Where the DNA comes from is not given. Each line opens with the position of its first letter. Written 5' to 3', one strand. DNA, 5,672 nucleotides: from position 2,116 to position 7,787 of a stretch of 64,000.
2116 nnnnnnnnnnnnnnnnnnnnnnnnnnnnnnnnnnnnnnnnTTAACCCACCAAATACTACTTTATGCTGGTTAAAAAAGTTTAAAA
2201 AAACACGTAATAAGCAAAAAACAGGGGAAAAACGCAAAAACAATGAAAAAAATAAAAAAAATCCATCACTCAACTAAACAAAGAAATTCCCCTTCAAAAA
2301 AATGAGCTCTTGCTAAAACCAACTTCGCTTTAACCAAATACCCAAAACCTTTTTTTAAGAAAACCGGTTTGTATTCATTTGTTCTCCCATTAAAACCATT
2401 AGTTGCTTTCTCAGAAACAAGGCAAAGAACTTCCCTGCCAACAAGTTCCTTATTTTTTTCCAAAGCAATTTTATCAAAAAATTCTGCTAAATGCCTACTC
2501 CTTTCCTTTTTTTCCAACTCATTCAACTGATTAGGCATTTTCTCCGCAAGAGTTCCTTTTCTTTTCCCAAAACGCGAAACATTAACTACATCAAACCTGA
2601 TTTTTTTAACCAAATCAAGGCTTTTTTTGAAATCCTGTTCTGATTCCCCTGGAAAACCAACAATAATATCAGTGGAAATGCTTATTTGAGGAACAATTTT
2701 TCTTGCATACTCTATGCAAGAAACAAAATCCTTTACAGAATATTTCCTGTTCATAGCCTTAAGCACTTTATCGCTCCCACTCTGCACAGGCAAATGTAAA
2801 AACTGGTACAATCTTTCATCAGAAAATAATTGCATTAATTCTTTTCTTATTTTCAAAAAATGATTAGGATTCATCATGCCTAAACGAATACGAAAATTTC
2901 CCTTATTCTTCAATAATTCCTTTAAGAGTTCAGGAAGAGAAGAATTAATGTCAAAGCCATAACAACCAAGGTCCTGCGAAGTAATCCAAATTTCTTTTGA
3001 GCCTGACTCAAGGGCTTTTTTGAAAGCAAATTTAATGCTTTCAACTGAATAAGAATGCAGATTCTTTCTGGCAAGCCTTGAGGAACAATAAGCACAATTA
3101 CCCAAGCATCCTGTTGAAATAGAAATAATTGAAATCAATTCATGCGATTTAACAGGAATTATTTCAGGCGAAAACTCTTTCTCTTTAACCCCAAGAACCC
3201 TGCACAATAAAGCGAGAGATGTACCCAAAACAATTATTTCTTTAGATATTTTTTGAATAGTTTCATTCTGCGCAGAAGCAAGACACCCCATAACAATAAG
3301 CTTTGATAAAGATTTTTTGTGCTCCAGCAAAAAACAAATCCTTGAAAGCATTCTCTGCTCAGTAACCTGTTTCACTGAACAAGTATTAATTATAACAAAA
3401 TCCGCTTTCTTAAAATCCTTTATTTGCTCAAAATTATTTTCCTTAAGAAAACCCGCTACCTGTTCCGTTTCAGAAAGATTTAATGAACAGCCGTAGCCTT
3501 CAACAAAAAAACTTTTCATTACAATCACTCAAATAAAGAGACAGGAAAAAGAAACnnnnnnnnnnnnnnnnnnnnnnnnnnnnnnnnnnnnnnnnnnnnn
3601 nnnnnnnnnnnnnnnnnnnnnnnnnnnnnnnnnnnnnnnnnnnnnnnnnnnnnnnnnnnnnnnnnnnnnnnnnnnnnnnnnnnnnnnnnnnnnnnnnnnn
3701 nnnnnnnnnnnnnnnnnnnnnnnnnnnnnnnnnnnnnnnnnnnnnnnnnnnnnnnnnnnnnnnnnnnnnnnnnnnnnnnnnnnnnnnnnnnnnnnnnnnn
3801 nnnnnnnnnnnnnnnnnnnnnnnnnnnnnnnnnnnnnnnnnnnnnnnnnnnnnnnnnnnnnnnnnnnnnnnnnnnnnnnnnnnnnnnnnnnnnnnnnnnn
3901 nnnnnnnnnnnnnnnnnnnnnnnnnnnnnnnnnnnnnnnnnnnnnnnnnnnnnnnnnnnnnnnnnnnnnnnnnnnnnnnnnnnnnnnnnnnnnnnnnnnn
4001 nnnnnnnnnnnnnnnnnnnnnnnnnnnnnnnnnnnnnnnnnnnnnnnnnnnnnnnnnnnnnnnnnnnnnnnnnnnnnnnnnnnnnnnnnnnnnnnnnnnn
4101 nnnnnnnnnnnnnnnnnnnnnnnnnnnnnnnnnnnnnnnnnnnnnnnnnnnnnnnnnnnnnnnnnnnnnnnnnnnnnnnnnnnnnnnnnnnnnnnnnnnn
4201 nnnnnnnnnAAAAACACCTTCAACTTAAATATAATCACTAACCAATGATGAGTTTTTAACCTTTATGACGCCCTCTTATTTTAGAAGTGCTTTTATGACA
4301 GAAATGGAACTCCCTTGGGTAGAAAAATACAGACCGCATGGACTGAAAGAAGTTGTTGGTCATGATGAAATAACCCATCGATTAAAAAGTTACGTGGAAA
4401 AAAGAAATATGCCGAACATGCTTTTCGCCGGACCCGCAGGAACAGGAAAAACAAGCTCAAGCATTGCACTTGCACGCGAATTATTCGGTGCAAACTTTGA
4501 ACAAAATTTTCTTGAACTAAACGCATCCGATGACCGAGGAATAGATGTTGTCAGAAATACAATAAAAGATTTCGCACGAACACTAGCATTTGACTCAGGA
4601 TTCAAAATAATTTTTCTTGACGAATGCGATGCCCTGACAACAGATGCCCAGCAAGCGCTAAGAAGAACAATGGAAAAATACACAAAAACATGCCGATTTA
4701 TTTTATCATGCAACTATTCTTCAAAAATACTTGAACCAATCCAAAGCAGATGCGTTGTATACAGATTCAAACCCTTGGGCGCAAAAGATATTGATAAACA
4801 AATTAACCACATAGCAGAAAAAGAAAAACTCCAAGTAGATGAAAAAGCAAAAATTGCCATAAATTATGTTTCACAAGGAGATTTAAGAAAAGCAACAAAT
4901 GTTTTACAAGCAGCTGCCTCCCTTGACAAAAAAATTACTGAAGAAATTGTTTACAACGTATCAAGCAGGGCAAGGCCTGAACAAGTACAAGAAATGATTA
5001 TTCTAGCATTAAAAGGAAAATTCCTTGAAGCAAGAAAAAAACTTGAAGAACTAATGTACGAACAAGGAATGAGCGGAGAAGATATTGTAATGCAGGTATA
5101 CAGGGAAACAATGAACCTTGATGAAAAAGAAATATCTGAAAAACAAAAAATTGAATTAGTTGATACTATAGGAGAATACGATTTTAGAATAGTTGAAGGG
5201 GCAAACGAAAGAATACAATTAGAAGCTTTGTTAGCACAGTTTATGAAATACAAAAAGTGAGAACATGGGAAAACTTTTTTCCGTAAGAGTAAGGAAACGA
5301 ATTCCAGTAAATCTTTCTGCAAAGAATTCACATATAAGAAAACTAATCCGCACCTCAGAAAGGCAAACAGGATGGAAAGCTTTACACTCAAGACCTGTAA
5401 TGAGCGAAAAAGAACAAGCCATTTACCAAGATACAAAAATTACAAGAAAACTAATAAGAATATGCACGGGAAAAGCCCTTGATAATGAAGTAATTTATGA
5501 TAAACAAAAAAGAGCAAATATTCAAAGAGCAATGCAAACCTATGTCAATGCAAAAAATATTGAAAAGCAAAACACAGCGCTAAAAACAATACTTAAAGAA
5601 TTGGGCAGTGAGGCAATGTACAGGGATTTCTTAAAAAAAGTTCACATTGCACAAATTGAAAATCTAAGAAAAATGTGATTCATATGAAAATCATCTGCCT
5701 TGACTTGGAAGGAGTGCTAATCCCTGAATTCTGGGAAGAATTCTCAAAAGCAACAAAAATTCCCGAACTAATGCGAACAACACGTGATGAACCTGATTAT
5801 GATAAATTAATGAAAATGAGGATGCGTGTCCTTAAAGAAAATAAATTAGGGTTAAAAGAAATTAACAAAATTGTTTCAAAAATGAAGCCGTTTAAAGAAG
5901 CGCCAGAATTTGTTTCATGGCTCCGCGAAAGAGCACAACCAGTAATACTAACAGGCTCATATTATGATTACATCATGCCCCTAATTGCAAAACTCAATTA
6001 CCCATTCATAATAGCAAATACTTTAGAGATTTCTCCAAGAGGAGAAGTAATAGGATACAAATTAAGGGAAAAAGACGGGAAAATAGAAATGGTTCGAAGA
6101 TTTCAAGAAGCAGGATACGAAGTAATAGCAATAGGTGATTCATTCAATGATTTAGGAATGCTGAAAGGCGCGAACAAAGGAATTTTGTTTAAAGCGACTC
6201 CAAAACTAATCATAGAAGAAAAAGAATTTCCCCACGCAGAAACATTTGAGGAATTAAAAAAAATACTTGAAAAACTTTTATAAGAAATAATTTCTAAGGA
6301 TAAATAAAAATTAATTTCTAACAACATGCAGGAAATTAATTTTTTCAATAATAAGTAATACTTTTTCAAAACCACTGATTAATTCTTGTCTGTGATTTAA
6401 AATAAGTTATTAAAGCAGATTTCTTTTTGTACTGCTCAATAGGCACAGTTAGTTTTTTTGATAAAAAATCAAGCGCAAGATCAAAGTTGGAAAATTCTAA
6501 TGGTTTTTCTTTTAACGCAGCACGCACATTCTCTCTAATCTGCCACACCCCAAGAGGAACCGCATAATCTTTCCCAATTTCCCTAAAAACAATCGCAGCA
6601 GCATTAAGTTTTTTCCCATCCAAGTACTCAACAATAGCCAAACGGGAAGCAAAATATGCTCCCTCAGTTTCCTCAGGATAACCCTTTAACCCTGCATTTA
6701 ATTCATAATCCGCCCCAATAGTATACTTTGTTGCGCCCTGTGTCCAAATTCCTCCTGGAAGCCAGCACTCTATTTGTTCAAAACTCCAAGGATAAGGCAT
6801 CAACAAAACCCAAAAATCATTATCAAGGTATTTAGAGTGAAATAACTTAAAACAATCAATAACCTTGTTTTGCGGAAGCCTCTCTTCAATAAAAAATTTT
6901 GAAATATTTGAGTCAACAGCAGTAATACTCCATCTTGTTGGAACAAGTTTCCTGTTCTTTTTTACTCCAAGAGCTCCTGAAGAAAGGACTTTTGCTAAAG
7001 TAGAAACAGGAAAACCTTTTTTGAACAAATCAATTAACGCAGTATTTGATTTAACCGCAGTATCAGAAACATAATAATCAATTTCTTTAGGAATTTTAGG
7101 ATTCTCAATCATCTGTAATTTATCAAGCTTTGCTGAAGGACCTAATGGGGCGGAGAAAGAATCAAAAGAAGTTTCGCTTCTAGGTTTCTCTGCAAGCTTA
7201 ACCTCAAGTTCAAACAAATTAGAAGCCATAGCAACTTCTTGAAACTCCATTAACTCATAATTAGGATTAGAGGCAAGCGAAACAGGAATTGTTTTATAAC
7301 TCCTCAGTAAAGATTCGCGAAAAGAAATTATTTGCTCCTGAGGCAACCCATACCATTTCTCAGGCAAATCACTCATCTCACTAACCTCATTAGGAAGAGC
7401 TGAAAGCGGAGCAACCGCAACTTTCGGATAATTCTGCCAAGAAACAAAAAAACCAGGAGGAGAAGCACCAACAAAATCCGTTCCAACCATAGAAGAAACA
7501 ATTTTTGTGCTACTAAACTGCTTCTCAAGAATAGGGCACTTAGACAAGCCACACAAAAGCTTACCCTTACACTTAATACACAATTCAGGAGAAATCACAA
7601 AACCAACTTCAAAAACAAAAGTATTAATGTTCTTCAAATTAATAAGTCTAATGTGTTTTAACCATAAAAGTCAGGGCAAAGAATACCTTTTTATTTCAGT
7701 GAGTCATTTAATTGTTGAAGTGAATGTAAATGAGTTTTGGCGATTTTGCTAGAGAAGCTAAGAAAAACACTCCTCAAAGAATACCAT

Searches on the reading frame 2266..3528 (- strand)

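Call 43: search_protein_families(library=pfam, proteins=[window:2266-3528:-], max_evalue=0.00001)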
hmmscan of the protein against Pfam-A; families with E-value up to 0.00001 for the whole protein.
window:2266-3528:- (420 aa): 2 families
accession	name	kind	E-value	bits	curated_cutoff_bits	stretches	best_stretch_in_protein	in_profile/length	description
PF04055.27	Radical_SAM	-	1.4e-23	84.3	29.5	1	135-307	1-166/166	Radical SAM superfamily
PF00919.26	UPF0004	-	3.5e-22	78.7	27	1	7-99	2-95/98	Uncharacterized protein family UPF0004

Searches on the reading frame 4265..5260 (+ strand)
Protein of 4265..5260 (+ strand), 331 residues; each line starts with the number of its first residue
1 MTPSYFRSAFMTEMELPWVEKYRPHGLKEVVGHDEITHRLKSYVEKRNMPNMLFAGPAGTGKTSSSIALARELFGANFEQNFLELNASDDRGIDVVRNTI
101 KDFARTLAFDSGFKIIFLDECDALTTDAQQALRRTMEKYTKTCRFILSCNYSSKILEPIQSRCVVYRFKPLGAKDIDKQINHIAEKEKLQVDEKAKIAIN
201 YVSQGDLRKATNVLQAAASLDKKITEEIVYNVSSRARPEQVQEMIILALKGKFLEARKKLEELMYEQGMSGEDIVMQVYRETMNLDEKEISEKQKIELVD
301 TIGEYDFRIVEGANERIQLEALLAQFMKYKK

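Call 43: search_protein_families(library=pfam, proteins=[window:4265-5260:+], max_evalue=0.00001)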
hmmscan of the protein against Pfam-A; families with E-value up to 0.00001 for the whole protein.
window:4265-5260:+ (331 aa): 3 families
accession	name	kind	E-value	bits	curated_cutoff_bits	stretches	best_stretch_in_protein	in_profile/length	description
PF08542.16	Rep_fac_C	-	6e-26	91.1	23.6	1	237-325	2-88/88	Replication factor C C-terminal domain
PF00004.35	AAA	-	8.7e-16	59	21.2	1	52-168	1-128/131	ATPase family associated with various cellular activities (AAA)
PF13177.12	DNA_pol3_delta2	-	1.5e-12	48.3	27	1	93-171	83-160/161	DNA polymerase III, delta subunit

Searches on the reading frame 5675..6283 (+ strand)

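Call 43: search_protein_families(library=pfam, proteins=[window:5675-6283:+], max_evalue=0.00001)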
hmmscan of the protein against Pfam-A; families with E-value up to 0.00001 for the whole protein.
window:5675-6283:+ (202 aa): 2 families
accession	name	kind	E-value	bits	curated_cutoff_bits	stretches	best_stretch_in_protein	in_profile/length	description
PF00702.32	Hydrolase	-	2.3e-12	48.1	26.4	1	4-166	1-190/191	haloacid dehalogenase-like hydrolase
PF12710.13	HAD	-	7.1e-08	33.5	27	1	60-164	70-189/189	haloacid dehalogenase-like hydrolase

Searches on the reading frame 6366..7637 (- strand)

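Call 43: search_protein_families(library=pfam, proteins=[window:6366-7637:-], max_evalue=0.00001)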
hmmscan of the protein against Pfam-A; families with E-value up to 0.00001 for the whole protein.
window:6366-7637:- (423 aa): 2 families
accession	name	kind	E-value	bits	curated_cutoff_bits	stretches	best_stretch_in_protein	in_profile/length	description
PF04894.17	Nre_N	-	1e-83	281.7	25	1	28-299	1-270/270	Archaeal Nre, N-terminal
PF04895.17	Nre_C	-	6.2e-33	113.4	27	1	314-422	3-110/110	Archaeal Nre, C-terminal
